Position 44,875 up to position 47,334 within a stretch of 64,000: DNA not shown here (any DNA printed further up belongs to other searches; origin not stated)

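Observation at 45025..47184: PAP2 lipid phosphatase fused to an ArnT/PMT-like membrane glycosyltransferase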

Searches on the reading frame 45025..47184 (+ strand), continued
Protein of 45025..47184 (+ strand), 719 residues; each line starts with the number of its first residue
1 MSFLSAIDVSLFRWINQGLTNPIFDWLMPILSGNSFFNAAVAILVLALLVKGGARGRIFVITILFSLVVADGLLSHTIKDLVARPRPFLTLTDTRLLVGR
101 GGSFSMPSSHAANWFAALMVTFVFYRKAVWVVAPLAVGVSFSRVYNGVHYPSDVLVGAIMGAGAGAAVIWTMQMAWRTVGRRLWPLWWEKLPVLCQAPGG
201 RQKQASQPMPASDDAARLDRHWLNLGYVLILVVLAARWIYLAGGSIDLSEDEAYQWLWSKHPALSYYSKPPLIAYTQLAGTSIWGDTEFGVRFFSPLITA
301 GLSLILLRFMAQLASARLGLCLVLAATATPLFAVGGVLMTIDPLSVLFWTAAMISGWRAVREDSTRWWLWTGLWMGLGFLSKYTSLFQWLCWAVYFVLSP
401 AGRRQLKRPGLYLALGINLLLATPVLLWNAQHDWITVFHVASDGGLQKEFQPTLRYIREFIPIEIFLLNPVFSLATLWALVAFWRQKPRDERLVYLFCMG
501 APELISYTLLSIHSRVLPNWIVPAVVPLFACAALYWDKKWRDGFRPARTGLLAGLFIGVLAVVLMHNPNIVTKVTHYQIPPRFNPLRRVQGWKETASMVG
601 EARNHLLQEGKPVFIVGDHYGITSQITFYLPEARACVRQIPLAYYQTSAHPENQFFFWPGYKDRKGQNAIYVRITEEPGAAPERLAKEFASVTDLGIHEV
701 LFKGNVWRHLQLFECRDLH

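Call 9: search_solved_structures(query=window:45025-47184:+, max_evalue=1, show_alignments=4)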
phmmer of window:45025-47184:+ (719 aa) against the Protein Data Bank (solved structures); distinct sequences matched with E-value up to 1: 6.
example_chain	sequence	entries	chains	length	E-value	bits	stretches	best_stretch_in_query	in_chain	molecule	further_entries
6ebu_A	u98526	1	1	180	1.2e-06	30.3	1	6-165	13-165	LpxE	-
5jki_A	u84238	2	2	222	2e-05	26.3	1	25-161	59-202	Putative lipid phosphate phosphatase YodM | Phosphatidylglycerophosphatase B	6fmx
7f17_A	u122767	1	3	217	0.3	12.5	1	79-166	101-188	Acid phosphatase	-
7f18_A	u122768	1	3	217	0.3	12.5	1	79-166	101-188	Acid phosphatase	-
9htz_A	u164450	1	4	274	0.32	12.4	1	93-167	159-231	Phosphatase PAP2 family protein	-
6tdu_G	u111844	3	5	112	0.47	11.9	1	505-588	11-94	ATP synthase subunit b | subunit b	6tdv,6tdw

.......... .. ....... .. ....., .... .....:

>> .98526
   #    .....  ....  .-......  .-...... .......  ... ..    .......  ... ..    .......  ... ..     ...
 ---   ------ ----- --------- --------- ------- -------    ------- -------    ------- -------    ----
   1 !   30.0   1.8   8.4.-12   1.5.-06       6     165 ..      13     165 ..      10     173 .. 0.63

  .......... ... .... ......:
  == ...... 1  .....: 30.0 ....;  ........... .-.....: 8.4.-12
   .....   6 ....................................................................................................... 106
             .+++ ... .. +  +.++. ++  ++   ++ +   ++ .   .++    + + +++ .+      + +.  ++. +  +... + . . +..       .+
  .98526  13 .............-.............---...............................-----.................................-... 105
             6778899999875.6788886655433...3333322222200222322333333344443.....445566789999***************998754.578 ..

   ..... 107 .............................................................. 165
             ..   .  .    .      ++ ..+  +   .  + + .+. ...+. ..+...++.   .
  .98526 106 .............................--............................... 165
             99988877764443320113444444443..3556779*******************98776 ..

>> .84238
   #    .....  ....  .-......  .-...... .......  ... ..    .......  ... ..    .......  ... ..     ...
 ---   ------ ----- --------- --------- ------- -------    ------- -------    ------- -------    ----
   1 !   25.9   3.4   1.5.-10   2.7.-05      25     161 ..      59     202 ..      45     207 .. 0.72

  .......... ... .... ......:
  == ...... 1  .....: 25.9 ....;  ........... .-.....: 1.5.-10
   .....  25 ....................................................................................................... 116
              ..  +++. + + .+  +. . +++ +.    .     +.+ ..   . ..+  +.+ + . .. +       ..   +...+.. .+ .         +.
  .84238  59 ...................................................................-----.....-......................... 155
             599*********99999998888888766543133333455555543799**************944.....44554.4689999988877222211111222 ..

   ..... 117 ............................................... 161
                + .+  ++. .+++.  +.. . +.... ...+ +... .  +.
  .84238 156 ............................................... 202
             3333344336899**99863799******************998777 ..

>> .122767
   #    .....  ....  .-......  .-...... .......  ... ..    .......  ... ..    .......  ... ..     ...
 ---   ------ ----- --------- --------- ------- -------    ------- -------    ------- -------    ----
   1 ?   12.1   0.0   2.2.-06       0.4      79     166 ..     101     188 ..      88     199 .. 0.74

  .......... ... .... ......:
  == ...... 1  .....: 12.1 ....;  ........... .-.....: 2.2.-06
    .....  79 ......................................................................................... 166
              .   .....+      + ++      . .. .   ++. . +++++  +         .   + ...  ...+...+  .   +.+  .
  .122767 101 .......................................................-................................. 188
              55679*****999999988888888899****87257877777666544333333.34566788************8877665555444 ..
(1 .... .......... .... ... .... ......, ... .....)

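Call 11: search_solved_structures(query=A1, max_evalue=1, show_alignments=0)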
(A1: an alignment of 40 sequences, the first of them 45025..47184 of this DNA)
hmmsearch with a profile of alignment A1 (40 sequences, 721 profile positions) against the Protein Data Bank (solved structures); distinct sequences matched with E-value up to 1: 20.
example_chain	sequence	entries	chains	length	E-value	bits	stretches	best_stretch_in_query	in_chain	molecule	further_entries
6ebu_A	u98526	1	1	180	3.5e-16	62.1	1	6-168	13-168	LpxE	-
5jki_A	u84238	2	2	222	3.2e-11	45.7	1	19-162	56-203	Putative lipid phosphate phosphatase YodM | Phosphatidylglycerophosphatase B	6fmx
7f17_A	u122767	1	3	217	5e-06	28.5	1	77-167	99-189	Acid phosphatase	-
7f18_A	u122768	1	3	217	6.5e-06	28.2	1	77-167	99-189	Acid phosphatase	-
1iw8_A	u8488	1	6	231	3.5e-05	25.8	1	70-167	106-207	acid phosphatase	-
9htz_A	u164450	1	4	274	5.5e-05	25.1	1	79-167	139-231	Phosphatase PAP2 family protein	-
9qci_A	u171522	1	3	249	6.2e-05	24.9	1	70-167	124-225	Major phosphate-irrepressible acid phosphatase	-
1d2t_A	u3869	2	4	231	7.9e-05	24.6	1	70-167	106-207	ACID PHOSPHATASE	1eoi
9qcj_A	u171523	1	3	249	9.6e-05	24.3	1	70-167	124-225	Major phosphate-irrepressible acid phosphatase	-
9jq0_A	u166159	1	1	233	0.00029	22.7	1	72-167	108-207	Acid phosphatase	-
5jwy_A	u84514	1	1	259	0.00034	22.5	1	100-175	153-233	Phosphatidylglycerophosphatase B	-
4px7_A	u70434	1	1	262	0.00046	22.1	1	101-175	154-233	Phosphatidylglycerophosphatase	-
8yc1_A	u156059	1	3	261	0.00054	21.8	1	70-167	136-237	Acid phosphatase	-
2akc_A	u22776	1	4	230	0.00079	21.3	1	62-164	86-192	class A nonspecific acid phosphatase PhoN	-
2a96_A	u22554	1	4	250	0.00094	21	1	62-164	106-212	class A nonspecific acid phosphatase PhoN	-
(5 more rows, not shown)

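Call 17: find_related_loci(query=A1, collection=genome_contigs, flank=8000)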
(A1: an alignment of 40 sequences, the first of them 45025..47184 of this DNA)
Query A1 (719 aa) in genome_contigs; peptide patterns used: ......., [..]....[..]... (x = any residue, [..] = any of these).
577 stretches matched a pattern; 516 encode a relative of the query (tblastn E <= 1e-3); the best 80 are kept; 80 distinct loci.
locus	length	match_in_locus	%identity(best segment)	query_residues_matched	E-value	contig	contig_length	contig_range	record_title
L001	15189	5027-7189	60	1-719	0e+0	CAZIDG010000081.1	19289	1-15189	MAG TPA_asm: uncultured Verrucomicrobiota bacterium isolate SRP216815_co1_263 genome assembly, contig: NODE_3331_length_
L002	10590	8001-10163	55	1-719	0e+0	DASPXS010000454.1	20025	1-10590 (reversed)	MAG TPA_asm: Haliangiales bacterium isolate SMAG_U11573 k141_207153, whole genome shotgun sequence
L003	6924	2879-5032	56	1-718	0e+0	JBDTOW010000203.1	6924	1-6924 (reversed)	MAG: Verrucomicrobiota bacterium isolate cluster3_bin.183 NODE_56508_length_6924_cov_4.122580, whole genome shotgun sequ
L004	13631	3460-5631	55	1-719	0e+0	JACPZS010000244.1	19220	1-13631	MAG: Verrucomicrobia bacterium isolate NC_groundwater_895_Pr1_S2p5_58_19 Montesol18_S2p5_coassembly_scaffold_1197803, wh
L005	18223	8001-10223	52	1-719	0e+0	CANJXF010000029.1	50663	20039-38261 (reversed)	MAG: Verrucomicrobiales bacterium isolate RH-23may17-789 genome assembly, contig: RH-23may17-C4699, whole genome shotgun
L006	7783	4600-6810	51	4-718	0e+0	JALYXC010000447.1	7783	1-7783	MAG: Verrucomicrobiota bacterium isolate KAP bin3 SD1490-92_k127_1786545, whole genome shotgun sequence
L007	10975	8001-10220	51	1-719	0e+0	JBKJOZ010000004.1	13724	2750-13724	MAG: Limisphaerales bacterium isolate ant_bin.438 k117_6174304, whole genome shotgun sequence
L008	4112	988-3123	53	1-719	0e+0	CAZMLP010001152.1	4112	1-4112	MAG TPA_asm: uncultured Verrucomicrobiota bacterium isolate binchicken_co84_3 genome assembly, contig: k141_2589926, who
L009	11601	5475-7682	55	1-716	0e+0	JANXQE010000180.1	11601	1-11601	MAG: Limisphaerales bacterium isolate GL140_4_concoct_305_sub GL140_4_k141_3125192, whole genome shotgun sequence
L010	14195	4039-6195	52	1-719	0e+0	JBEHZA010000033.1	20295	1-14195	MAG: Verrucomicrobiota bacterium isolate ESF1.bin.9 NODE_2643_length_20295_cov_3.514013, whole genome shotgun sequence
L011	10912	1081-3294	53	1-716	0e+0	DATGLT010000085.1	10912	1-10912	MAG TPA_asm: Verrucomicrobiia bacterium isolate SMAG_U9893 k141_286833, whole genome shotgun sequence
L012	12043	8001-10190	53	1-719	0e+0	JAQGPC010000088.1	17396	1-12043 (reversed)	MAG: Pedosphaera sp. isolate RYN_629 scaffold_38701, whole genome shotgun sequence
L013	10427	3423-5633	52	1-718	0e+0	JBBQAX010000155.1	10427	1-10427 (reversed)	MAG: Verrucomicrobiota bacterium isolate Co_metawrap_1426 Cmw_1426_k141_28962718_length_10427_cov_8.9969, whole genome s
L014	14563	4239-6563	53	4-718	0e+0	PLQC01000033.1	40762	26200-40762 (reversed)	MAG: Limisphaerales bacterium isolate bog_1460 73.20120700_S2X.40_contig_2742, whole genome shotgun sequence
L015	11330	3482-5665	53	1-719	0e+0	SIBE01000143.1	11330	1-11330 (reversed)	MAG: Pedosphaera sp. isolate Baikal-deep-G225 BACOMB-C27703, whole genome shotgun sequence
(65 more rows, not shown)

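Call 27: predict_structure(alignment_id=A1)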
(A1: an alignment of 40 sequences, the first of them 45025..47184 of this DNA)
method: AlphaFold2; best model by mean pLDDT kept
length: 719 residues; sequences in the alignment: 40
mean_pLDDT: 85.9   pTM: 0.71
mean pLDDT of the five models: 85.9, 85.2, 82.2, 81.8, 80.5
residues with pLDDT >= 90: 311; 70-90: 354; 50-70: 44; < 50: 10
segments of 3 or more residues with pLDDT < 50: 202-211
pLDDT, mean of each block of 10 residues (from residue 1): 81 90 86 69 76 82 89 86 88 81 80 93 88 90 92 93 92 88 81 75 39 71 91 89 85 87 63 83 88 90 94 91 92 77 88 96 95 92 84 95 94 95 85 77 74 77 84 87 82 94 89 74 91 89 86 93 89 85 87 95 96 92 93 87 81 60 90 93 93 96 91 96
secondary structure, 60 per line:
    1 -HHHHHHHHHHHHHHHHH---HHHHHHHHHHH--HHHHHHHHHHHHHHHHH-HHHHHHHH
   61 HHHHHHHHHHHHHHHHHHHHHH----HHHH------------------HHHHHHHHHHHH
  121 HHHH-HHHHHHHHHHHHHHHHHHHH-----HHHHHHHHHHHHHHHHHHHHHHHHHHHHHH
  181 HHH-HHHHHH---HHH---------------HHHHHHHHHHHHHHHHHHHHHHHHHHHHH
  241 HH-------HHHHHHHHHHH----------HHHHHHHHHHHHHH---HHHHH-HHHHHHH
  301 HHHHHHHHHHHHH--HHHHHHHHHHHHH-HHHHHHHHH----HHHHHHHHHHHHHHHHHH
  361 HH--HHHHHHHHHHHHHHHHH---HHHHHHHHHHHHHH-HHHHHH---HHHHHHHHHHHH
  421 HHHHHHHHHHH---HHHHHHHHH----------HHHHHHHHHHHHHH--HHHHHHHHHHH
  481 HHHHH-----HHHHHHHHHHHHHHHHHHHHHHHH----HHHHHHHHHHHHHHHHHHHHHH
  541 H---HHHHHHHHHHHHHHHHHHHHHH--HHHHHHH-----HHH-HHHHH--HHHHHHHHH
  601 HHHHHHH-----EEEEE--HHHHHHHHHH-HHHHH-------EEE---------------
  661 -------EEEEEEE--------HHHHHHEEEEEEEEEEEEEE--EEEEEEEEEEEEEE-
elements in order (helices of 4 or more, strands of 3 or more residues): H2-18 H22-32 H35-51 H53-82 H87-90 H109-124 H126-145 H151-183 H185-190 H212-242 H250-260 H271-284 H288-292 H294-313 H316-328 H330-338 H343-362 H365-381 H385-398 H400-405 H409-431 H435-443 H454-467 H470-485 H491-514 H519-541 H545-566 H569-575 H585-589 H592-607 E613-617 H620-629 H631-635 E643-645 E668-674 H683-688 E689-702 E705-718

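Call 30: fold_search(model_id=the predicted structure, library=pdb)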
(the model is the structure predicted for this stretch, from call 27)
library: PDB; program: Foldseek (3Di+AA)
matches with E <= 10: 344; with E <= 0.001: 12
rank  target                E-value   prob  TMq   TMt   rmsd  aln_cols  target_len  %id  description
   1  5f15                  1.3e-07  1.00  0.43  0.55   9.6       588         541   16  Crystal Structure of ArnT from Cupriavidus metallidurans bound to Undecaprenyl phosphate (released 2016-02-17)
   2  5ezm                  8.2e-07  1.00  0.43  0.55   9.3       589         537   16  Crystal Structure of ArnT from Cupriavidus metallidurans in the apo state (released 2016-02-17)
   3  9s6u_A                2.2e-05  1.00  0.40  0.51   8.2       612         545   13  Ternary cryo-EM structure of human ALG9 with Dol25-PP-GlcNAc2Man8, Dol25-P-Man and Fab (released 2026-03-18)
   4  6ebu                  4.5e-05  1.00  0.20  0.78   2.9       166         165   25  Crystal structure of Aquifex aeolicus LpxE (released 2019-06-26)
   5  3rce_A                5.2e-05  1.00  0.38  0.39   8.4       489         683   11  Bacterial oligosaccharyltransferase PglB (released 2011-06-15)
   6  8pn9_A                6.2e-05  1.00  0.37  0.41  11.2       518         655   12  Structure of human oligosaccharyltransferase OST-A complex bound to NGI-1 (released 2024-05-08)
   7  7oci_F                3.8e-04  1.00  0.34  0.37  12.4       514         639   13  Cryo-EM structure of yeast Ost6p containing oligosaccharyltransferase complex (released 2022-02-16)
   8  7f17_B                4.0e-04  1.00  0.19  0.58   4.6       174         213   20  Crystal Structure of acid phosphatase (released 2021-10-27)
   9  5ogl_A                5.3e-04  1.00  0.38  0.38   7.8       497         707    9  Structure of bacterial oligosaccharyltransferase PglB in complex with an acceptor peptide and an lipid-linked oligosac (released 2017-10-25)
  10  6gxc_A                6.3e-04  1.00  0.39  0.39   7.0       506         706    8  Bacterial oligosaccharyltransferase PglB in complex with an inhibitory peptide and a reactive lipid-linked oligosaccha (released 2018-11-14)
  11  8if8_B                6.3e-04  1.00  0.38  0.42   9.9       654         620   13  Arabinosyltransferase AftA (released 2023-05-31)
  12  6ftg_5                8.6e-04  1.00  0.34  0.37  13.2       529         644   11  Subtomogram average of OST-containing ribosome-translocon complexes from canine rough microsomal membranes (released 2018-03-21)
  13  9i5k_A                1.1e-03  1.00  0.33  0.46  11.8       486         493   10  Structure of the Chaetomium thermophilum Pmt4 homodimer (C2 symmetry) (released 2025-12-24)
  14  7f18_C                1.4e-03  1.00  0.18  0.57   4.5       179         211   20  Crystal Structure of a mutant of acid phosphatase from Pseudomonas aeruginosa (Q57H/W58P/D135R) (released 2021-10-27)
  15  8if8_C                1.5e-03  1.00  0.36  0.42  15.5       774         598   12  Arabinosyltransferase AftA (released 2023-05-31)
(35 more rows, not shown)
